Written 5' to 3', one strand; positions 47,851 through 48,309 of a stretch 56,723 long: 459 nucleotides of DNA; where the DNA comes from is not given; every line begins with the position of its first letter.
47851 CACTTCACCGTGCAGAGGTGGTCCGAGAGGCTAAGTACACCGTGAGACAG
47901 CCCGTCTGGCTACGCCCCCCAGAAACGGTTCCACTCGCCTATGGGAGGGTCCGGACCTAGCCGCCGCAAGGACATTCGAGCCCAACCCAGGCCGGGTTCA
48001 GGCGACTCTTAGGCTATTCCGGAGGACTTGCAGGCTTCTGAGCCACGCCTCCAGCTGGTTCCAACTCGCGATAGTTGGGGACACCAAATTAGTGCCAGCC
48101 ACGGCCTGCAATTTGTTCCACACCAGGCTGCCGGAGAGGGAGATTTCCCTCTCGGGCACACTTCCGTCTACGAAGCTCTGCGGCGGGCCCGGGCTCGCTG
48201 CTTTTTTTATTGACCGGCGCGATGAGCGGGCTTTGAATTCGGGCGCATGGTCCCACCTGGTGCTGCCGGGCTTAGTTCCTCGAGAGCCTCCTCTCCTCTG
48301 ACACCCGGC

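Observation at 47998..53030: Hidden family of three mini-ORFs with a conserved Trp/Leu-rich C-terminus, each upstream of a different accessory gene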

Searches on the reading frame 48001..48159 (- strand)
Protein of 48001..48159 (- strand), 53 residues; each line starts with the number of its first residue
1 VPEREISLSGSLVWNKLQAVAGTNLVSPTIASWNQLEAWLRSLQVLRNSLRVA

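Call 19: find_homologous_proteins(query=A3, max_evalue=10)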
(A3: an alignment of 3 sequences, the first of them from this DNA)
Query A3 (3 sequences) (53 aa, profile of the alignment): 2 proteins with E <= 10 among 3 candidates.
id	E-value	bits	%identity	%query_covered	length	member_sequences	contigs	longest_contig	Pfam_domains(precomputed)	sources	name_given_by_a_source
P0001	1.2e-19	87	100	100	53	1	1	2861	-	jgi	-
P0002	3.8e-4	38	64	47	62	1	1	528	-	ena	-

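Call 21: find_encoding_contigs(protein=P0002, flank=10000)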
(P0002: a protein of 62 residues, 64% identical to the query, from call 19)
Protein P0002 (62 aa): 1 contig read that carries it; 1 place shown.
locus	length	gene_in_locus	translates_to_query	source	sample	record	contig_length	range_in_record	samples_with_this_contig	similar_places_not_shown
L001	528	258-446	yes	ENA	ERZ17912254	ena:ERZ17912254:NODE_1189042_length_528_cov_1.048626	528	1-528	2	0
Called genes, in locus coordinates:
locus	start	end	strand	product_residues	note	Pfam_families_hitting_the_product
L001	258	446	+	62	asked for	-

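Call 22: find_encoding_contigs(protein=P0001, flank=10000)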
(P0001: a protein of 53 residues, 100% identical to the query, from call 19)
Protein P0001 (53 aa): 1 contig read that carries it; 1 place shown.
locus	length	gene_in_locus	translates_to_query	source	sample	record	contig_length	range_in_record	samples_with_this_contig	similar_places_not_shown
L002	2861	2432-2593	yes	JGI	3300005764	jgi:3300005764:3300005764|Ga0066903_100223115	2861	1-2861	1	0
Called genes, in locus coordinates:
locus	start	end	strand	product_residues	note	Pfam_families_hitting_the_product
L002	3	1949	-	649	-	?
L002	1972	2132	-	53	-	-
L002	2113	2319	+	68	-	-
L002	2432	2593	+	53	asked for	-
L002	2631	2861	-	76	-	?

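Call 52: find_homologous_proteins(query=A4, max_evalue=10)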
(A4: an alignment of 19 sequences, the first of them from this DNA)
Query A4 (19 sequences) (53 aa, profile of the alignment): 804 proteins with E <= 10 among 1852 candidates; the best 120 are listed.
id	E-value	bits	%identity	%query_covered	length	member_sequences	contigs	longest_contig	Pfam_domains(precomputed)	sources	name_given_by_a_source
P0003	2.0e-16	77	46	45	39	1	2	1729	-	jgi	jgi:hypothetical protein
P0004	1.1e-10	58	55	55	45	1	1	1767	-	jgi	jgi:hypothetical protein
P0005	1.4e-10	58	60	47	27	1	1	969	-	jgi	-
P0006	1.9e-10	57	60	47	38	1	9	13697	-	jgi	jgi:hypothetical protein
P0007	2.5e-10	57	50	49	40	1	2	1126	-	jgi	jgi:hypothetical protein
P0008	2.6e-10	57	58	49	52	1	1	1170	-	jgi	jgi:hypothetical protein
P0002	3.6e-10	57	64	47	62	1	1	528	-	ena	-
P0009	4.0e-10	56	52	47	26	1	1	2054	-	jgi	jgi:hypothetical protein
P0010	4.2e-10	56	60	47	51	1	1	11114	-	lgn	-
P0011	5.7e-10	56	60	47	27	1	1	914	-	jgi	jgi:hypothetical protein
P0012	6.8e-10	56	43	66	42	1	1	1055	-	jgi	jgi:hypothetical protein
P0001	7.7e-10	56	100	100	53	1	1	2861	-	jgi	-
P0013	8.7e-10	55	54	49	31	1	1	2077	-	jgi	jgi:hypothetical protein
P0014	9.3e-10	55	57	43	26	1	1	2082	-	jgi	jgi:hypothetical protein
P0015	9.5e-10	55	65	43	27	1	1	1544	-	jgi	jgi:hypothetical protein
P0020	1.3e-9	55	56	51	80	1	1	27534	-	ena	-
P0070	9.3e-9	52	59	42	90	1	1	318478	-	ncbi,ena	-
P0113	2.5e-8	51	56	47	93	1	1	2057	PF00589.28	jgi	jgi:integrase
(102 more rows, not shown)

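Call 55: find_encoding_contigs(protein=P0070, flank=10000, max_places=3)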
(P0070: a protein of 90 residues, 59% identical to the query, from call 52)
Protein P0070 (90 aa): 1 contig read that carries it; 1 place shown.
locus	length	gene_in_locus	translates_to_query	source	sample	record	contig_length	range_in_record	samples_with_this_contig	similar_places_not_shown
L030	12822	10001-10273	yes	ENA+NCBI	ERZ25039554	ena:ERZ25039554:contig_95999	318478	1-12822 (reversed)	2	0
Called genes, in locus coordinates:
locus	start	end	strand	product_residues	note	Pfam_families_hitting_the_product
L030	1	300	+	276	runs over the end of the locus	-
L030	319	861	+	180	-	-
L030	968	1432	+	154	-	-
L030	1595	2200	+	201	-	-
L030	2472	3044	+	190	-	PF07508:Recombinase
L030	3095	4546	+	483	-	PF07719:TPR_2 (faint), PF13432:TPR_16 (faint), PF14559:TPR_19 (weak)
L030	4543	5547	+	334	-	PF05762:VWA_CoxE, PF13519:VWA_2 (weak)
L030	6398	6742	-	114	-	PF13744:HTH_37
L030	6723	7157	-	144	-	PF05973:Gp49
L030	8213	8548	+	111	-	PF05973:Gp49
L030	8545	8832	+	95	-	PF13560:HTH_31, PF12844:HTH_19 (weak), PF01381:HTH_3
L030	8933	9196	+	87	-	-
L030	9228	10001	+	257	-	PF01209:Ubie_methyltran, PF13489:Methyltransf_23, PF05175:MTS (weak), PF13847:Methyltransf_31, PF08241:Methyltransf_11, PF08242:Methyltransf_12, PF13649:Methyltransf_25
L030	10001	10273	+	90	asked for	-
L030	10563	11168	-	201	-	-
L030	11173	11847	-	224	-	-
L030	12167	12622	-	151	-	-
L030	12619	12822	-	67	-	?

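Call 56: find_encoding_contigs(protein=P0020, flank=10000, max_places=3)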
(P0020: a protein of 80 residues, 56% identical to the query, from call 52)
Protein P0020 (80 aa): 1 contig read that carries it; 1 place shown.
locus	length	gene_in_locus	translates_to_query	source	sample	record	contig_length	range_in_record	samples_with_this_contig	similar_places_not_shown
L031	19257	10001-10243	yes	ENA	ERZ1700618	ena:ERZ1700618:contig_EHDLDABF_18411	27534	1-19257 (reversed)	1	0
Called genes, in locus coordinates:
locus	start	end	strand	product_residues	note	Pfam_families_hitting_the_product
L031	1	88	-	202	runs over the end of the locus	PF07715:Plug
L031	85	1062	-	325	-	-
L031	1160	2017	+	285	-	-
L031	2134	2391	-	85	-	PF07519:Tannase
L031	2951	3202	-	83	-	PF07519:Tannase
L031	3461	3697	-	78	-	-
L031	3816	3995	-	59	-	PF07519:Tannase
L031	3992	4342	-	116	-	PF07519:Tannase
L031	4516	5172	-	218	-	PF07519:Tannase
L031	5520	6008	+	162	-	-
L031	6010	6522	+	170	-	-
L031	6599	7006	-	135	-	PF19649:DUF6152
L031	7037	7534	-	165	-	-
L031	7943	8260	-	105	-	-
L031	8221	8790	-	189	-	-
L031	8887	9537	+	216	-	-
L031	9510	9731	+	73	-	-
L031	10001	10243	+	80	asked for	-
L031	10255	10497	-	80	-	PF16277:DUF4926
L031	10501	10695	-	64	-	PF21814:DUF6883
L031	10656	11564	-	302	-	-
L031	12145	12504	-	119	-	-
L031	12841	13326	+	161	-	-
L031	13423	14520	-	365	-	PF13385:Laminin_G_3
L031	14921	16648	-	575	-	PF11999:Ice_binding, PF22352:K319L-like_PKD (weak), PF11999:Ice_binding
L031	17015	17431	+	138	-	PF00165:HTH_AraC (faint), PF12833:HTH_18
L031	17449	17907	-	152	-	-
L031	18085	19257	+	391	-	?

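Call 62: find_homologous_proteins(query=P0070, max_evalue=0.001)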
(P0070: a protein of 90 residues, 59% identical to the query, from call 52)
Query P0070 (90 aa): 149 proteins with E <= 0.001 among 197 candidates; the best 120 are listed.
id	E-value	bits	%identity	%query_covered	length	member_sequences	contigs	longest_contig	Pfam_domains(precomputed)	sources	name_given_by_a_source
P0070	1.4e-49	183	100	100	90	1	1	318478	-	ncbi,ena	-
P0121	4.4e-45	169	91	100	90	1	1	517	-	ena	-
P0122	1.6e-44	167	92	100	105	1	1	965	-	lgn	-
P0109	5.6e-43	162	90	100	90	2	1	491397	-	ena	-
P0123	8.8e-42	158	86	100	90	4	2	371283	-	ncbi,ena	-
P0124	9.8e-42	158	88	100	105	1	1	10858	-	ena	-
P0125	5.4e-41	156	88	100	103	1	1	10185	-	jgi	jgi:hypothetical protein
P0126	1.6e-40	154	88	100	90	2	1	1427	-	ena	-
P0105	1.9e-40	154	87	100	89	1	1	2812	-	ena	-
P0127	2.3e-40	154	83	100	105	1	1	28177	-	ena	-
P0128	3.7e-40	153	83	99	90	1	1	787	-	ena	-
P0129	1.1e-39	152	84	98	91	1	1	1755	-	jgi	-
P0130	2.0e-39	151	86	100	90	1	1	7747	-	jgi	jgi:hypothetical protein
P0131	4.6e-38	147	82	100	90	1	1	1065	-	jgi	-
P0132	2.2e-37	144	90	90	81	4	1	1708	-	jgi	-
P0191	5.6e-17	80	54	92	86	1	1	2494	-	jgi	jgi:hypothetical protein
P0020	5.4e-12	64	57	73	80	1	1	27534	-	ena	-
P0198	2.1e-7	49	100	24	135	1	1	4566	PF00589.28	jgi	jgi:hypothetical protein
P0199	4.4e-7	48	51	73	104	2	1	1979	PF00589.28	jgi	jgi:hypothetical protein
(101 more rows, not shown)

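Call 67: search_protein_representatives(protein=P0020)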
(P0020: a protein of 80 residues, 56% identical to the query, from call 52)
Query: 80 residues. Proteins with E-value up to 0.001 (for the whole library): 173; up to 1e-10: 8; up to 1e-30: 1. The best 150 are listed.
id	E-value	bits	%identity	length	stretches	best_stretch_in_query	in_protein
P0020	1.3e-45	168.6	100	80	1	1-80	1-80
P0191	9.1e-19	83.5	62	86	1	2-79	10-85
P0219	5.0e-17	77.9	62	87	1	2-80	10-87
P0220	5.3e-17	77.9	61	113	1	2-80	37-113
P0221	7.1e-15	71.1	61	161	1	2-80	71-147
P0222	7.9e-14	67.8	51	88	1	2-80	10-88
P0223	7.0e-12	61.6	55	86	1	2-79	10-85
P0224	1.1e-11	61.0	55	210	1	2-80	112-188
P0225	4.4e-10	55.9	58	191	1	2-58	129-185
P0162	8.1e-10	55.1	53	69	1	9-78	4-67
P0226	9.5e-10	54.9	51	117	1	2-80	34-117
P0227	1.2e-09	54.5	50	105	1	4-76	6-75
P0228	1.4e-09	54.3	54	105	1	2-74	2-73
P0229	1.5e-09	54.3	53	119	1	2-79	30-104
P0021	1.5e-09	54.2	55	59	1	23-80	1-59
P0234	1.6e-08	51.0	58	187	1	2-58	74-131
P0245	6.6e-07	45.9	41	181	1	3-79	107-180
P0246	7.3e-07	45.7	52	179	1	2-79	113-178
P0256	9.0e-06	42.2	54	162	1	2-58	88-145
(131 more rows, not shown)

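Call 69: find_encoding_contigs(protein=P0256, flank=10000, max_places=3)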
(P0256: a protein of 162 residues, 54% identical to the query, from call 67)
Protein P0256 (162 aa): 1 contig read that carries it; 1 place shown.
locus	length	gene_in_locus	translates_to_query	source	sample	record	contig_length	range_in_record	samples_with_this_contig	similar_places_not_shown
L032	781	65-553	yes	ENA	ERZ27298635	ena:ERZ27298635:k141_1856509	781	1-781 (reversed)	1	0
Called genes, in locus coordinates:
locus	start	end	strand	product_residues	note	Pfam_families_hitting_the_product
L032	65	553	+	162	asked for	PF00589:Phage_integrase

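Call 70: find_encoding_contigs(protein=P0245, flank=10000, max_places=3)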
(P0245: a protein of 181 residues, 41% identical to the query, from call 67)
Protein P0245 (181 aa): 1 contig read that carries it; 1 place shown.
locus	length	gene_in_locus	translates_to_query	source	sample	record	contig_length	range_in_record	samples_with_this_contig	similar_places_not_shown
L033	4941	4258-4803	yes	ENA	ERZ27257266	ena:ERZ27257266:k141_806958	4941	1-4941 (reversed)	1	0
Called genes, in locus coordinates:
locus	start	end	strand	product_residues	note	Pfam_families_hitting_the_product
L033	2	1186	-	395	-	?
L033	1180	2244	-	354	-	-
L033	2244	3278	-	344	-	PF01370:Epimerase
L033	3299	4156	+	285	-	PF00583:Acetyltransf_1, PF13508:Acetyltransf_7, PF18014:Acetyltransf_18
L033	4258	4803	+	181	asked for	PF00589:Phage_integrase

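Call 71: find_encoding_contigs(protein=P0234, flank=10000, max_places=3)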
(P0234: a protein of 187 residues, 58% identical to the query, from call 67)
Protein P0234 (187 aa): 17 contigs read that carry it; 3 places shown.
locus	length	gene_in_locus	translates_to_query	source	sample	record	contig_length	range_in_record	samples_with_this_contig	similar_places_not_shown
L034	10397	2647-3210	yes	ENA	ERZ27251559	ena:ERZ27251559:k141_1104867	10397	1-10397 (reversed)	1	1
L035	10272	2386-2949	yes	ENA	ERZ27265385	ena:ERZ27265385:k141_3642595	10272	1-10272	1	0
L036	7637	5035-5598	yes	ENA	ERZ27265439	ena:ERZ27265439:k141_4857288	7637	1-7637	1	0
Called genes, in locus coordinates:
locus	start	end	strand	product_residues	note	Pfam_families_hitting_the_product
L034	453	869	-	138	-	-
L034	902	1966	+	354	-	-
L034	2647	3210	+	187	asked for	PF00589:Phage_integrase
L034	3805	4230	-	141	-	-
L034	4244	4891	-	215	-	PF00775:Dioxygenase_C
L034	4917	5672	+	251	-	PF10137:CAP12-PCTIR_TIR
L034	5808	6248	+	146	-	PF00075:RNase_H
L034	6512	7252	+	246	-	PF14659:Phage_int_SAM_3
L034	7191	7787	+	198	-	PF00589:Phage_integrase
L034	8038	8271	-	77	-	PF07927:HicA_toxin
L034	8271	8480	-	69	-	PF15919:HicB_lk_antitox (weak)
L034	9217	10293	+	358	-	PF05598:DUF772, PF01609:DDE_Tnp_1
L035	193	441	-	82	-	-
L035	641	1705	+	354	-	-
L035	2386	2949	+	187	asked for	PF00589:Phage_integrase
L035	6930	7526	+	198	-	PF00589:Phage_integrase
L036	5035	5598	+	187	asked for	PF00589:Phage_integrase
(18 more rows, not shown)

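Call 87: find_encoding_contigs(protein=P0198, flank=6000, max_places=2)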
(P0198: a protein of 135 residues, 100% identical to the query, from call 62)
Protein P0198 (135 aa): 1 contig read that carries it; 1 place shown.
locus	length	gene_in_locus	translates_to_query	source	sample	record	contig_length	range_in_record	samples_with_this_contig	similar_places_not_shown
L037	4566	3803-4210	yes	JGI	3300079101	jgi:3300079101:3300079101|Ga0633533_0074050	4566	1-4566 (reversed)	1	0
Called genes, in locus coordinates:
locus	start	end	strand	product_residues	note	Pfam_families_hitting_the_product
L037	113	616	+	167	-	PF21746:DUF6869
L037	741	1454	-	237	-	-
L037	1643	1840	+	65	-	-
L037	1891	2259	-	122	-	PF00072:Response_reg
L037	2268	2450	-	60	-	-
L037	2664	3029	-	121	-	-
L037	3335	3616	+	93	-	-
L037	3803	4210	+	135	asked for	PF00589:Phage_integrase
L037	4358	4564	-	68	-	?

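Call 88: find_encoding_contigs(protein=P0246, flank=6000, max_places=2)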
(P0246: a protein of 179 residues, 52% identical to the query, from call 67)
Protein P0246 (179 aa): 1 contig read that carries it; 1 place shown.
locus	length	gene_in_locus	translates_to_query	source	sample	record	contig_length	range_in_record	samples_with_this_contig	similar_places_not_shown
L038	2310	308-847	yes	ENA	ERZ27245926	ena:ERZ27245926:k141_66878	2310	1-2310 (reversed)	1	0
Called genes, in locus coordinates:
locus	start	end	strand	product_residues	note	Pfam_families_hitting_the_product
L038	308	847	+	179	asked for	-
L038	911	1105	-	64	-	-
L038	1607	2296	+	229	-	PF17963:Big_9 (weak)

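Call 95: search_dna_similar(query=P0191, collection=plasmids, mode=protein, max_evalue=0.001, max_rows=15)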
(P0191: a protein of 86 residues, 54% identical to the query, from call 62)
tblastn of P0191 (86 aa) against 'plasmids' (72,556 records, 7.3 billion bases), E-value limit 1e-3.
Records with a match: 56; places in all: 56; records where one place covers at least 80% of the query: 0.
Best place of each record, by identity: 60-80% 3; <60% 53.
By first word of the organism name: Sinorhizobium 32; Bacillus 18; Ensifer 4; Streptomyces 1; Paenibacillus 1.
By predicted mobility (MOB-suite, as given by PLSDB): conjugative 33; non-mobilizable 23.
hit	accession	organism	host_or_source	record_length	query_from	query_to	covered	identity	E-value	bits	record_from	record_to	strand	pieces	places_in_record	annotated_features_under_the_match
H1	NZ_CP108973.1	Streptomyces longwoodensis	-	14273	1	50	58%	50.0%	9e-7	51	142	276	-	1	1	site-specific integrase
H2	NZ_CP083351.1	Ensifer adhaerens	cell culture,The sample was isolated ...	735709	2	40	45%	53.8%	1e-3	43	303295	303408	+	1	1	tyrosine-type recombinase/integrase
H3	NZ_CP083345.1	Ensifer adhaerens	cell culture,soil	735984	2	40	45%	53.8%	1e-3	43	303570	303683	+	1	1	tyrosine-type recombinase/integrase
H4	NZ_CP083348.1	Ensifer adhaerens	cell culture,soil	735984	2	40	45%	53.8%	1e-3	43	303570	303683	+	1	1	tyrosine-type recombinase/integrase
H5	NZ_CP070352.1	Ensifer sp. PDNC004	cell culture,Plastic debris in ...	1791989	4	35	37%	62.5%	8e-5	46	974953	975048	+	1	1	none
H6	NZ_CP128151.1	Bacillus albus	bacterial isolate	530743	2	33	37%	59.4%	5e-6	49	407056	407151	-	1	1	none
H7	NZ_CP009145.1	Sinorhizobium meliloti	Medicago orbicularis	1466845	4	35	37%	59.4%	5e-4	44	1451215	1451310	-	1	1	none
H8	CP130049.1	Sinorhizobium meliloti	Medicago,Cell culture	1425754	4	35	37%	59.4%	5e-4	44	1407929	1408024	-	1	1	tyrosine-type recombinase/integrase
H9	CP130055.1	Sinorhizobium meliloti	Medicago,Cell culture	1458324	4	35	37%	59.4%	5e-4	44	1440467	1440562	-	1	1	tyrosine-type recombinase/integrase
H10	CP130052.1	Sinorhizobium meliloti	Medicago,Cell culture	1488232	4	35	37%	59.4%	5e-4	44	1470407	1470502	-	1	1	tyrosine-type recombinase/integrase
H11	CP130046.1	Sinorhizobium meliloti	Medicago,Cell culture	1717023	4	35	37%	59.4%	5e-4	44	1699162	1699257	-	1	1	tyrosine-type recombinase/integrase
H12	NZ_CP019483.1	Sinorhizobium meliloti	alfalfa,whole organism,alfalfa nodule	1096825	4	35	37%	59.4%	5e-4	44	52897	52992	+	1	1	record has no annotation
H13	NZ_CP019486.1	Sinorhizobium meliloti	alfalfa,single cell,nitrogen fixing ...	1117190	4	35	37%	59.4%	5e-4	44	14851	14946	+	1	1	record has no annotation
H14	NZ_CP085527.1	Sinorhizobium meliloti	Medicago,cell culture,lupulina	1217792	4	35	37%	59.4%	5e-4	44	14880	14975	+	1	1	none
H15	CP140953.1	Sinorhizobium meliloti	Medicago lupulina,whole organism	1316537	4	35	37%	59.4%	5e-4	44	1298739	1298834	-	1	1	tyrosine-type recombinase/integrase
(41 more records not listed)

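Call 96: search_dna_similar(query=P0191, collection=phages, mode=protein, max_evalue=0.001, max_rows=15)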
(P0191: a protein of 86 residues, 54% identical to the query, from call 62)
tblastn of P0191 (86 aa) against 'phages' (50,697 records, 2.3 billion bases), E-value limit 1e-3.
Records with a match: 3; places in all: 3; records where one place covers at least 80% of the query: 0.
Best place of each record, by identity: <60% 3.
By first word of the organism name: Bacillus 3.
By host as written in the record: Bacillus cereus 2; Bacillus anthracis str. A16R 1.
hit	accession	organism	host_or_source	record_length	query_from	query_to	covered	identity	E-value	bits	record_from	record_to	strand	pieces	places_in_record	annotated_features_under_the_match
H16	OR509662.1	Bacillus phage vB_BanS-A16R4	Bacillus anthracis str. A16R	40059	2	35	40%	55.9%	6e-5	45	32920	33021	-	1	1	putative integrase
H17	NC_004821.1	Bacillus phage phBC6A52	Bacillus cereus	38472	2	35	40%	52.9%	7e-5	45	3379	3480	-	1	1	DNA integration/recombination/invertion protein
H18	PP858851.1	Bacillus phage PHBA67-J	Bacillus cereus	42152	2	35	40%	52.9%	7e-5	45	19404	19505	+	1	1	xerC_2: tyrosine recombinase XerC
